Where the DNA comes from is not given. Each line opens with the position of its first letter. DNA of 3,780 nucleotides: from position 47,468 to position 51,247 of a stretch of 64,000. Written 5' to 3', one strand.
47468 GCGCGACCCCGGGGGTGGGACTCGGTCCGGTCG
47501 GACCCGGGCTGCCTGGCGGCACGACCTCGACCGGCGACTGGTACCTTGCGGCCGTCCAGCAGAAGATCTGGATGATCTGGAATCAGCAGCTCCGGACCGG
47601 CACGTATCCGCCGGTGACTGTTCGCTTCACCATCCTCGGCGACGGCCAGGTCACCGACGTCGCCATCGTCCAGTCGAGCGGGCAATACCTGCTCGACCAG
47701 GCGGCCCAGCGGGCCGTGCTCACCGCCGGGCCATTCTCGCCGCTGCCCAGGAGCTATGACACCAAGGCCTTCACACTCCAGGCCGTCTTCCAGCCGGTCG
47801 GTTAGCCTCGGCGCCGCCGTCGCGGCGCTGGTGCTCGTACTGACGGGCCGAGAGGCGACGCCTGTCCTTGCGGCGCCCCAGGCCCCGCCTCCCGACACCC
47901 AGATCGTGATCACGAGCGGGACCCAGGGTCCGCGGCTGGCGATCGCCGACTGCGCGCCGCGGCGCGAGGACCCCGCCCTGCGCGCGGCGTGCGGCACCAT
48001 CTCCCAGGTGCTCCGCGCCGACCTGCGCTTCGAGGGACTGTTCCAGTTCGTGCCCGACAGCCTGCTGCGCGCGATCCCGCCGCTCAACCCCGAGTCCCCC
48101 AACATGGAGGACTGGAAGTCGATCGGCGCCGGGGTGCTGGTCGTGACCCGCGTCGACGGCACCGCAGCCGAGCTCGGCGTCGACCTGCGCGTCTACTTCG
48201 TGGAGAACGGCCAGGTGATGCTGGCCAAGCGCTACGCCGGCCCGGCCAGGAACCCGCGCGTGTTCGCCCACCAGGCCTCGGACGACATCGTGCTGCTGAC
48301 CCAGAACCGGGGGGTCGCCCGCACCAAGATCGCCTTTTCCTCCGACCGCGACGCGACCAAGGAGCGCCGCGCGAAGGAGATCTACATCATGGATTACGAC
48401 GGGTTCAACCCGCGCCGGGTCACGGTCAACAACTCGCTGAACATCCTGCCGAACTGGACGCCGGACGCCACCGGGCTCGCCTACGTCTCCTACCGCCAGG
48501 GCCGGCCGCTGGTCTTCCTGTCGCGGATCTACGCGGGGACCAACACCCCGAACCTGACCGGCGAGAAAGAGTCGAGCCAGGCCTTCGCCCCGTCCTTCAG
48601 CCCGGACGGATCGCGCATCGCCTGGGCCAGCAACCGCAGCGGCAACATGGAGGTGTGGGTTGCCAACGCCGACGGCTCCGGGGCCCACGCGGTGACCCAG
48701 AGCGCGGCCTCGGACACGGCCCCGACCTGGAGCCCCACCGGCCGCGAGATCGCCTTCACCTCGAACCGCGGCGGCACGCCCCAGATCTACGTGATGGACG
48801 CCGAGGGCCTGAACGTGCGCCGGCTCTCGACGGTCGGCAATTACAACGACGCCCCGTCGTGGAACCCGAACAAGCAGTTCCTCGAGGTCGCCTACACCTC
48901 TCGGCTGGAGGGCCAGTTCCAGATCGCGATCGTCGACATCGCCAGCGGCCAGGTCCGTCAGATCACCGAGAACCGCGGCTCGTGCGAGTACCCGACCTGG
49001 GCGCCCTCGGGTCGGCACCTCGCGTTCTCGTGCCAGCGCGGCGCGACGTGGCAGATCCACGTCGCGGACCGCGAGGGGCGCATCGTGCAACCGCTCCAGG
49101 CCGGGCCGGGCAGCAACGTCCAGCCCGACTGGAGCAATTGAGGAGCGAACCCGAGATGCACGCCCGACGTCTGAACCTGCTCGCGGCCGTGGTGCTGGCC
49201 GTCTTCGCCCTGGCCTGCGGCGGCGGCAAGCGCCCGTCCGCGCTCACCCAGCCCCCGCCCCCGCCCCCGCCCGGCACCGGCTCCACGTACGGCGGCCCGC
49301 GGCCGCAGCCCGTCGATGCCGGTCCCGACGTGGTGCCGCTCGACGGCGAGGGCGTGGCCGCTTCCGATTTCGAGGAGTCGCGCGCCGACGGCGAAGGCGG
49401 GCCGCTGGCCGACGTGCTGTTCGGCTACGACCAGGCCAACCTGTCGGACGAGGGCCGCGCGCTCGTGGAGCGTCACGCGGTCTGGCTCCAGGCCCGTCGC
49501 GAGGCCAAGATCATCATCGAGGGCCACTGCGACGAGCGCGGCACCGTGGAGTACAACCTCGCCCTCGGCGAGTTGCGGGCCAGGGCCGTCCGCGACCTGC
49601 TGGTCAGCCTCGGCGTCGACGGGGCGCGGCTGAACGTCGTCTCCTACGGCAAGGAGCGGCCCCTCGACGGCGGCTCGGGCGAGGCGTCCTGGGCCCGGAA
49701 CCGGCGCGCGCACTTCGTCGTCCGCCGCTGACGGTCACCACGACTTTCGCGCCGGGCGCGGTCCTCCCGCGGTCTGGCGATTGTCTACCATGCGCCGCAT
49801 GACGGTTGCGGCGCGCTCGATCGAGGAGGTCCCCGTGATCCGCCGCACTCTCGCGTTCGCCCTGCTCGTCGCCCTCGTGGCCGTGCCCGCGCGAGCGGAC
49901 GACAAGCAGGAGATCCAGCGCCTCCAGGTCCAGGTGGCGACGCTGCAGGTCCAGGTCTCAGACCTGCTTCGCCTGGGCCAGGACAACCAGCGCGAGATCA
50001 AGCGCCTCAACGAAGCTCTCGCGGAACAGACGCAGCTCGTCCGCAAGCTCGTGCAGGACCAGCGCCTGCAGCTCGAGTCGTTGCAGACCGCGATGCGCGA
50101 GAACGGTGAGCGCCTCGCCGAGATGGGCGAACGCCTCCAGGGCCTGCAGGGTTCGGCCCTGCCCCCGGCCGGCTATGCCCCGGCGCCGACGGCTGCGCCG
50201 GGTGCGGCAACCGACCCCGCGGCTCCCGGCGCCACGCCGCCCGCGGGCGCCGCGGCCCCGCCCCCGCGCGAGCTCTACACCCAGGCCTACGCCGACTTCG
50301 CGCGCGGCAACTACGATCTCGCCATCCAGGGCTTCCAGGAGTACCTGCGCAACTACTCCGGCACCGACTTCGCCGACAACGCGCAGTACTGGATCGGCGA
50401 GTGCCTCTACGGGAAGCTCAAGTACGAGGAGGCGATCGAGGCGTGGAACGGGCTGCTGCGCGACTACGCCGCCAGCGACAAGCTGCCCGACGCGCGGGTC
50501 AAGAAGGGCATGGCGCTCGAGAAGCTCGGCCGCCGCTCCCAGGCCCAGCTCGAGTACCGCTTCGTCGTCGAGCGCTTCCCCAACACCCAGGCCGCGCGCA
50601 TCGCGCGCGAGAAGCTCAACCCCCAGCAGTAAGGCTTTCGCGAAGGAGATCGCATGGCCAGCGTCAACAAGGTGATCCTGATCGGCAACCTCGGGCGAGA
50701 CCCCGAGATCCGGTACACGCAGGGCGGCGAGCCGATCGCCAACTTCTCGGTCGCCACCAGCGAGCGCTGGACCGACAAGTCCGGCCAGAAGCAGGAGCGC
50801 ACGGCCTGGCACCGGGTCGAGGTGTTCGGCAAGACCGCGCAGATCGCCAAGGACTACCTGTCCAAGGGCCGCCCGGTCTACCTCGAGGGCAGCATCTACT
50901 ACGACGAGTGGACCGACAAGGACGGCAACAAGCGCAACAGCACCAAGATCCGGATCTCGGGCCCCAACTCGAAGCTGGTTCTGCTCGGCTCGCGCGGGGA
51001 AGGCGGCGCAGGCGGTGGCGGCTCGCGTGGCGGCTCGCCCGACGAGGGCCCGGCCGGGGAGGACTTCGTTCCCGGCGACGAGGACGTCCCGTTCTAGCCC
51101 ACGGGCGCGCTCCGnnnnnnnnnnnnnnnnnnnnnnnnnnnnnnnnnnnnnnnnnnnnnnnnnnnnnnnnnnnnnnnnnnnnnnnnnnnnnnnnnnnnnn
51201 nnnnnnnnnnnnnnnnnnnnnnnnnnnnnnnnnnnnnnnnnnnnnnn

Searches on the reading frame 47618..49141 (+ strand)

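Call 55: search_protein_families(library=pfam, proteins=[window:47618-49141:+], max_evalue=0.00001)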
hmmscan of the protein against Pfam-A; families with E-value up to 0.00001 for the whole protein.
window:47618-49141:+ (507 aa): 4 families
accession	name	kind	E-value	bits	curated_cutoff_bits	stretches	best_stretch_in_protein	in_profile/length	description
PF07676.18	PD40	-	5.3e-32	109.5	20.9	2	360-392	5-38/38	WD40-like Beta Propeller Repeat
PF04052.18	TolB_N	-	7e-10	39.4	22.4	1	95-199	2-104/106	TolB amino-terminal domain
PF00930.27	DPPIV_N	-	5.3e-07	29.1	22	0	329-410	2-88/354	Dipeptidyl peptidase IV (DPP IV) N-terminal region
PF25174.1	Beta-prop_THOC3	-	7.1e-06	25.6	305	0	317-471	46-189/272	THOC3 beta-propeller domain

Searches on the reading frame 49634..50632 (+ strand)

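Call 55: search_protein_families(library=pfam, proteins=[window:49634-50632:+], max_evalue=0.00001)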
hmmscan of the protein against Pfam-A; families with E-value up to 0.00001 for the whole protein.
window:49634-50632:+ (332 aa): 2 families
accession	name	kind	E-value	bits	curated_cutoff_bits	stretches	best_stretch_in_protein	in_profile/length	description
PF13174.12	TPR_6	-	8.3e-12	45.4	26.3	0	250-280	2-32/33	Tetratricopeptide repeat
PF13432.12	TPR_16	-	1.8e-07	31.9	32.7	0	215-277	1-60/65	Tetratricopeptide repeat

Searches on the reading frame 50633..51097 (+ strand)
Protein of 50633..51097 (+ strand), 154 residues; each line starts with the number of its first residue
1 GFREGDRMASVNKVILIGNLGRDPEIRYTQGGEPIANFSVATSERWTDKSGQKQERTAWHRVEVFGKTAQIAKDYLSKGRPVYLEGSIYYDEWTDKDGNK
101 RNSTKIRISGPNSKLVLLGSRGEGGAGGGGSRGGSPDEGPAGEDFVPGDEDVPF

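Call 55: search_protein_families(library=pfam, proteins=[window:50633-51097:+], max_evalue=0.00001)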
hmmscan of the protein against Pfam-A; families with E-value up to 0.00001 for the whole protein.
window:50633-51097:+ (154 aa): 1 family
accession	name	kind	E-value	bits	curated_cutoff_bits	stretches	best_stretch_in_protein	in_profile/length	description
PF00436.31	SSB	-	5.9e-35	119.9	26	1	11-108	1-98/104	Single-strand binding protein family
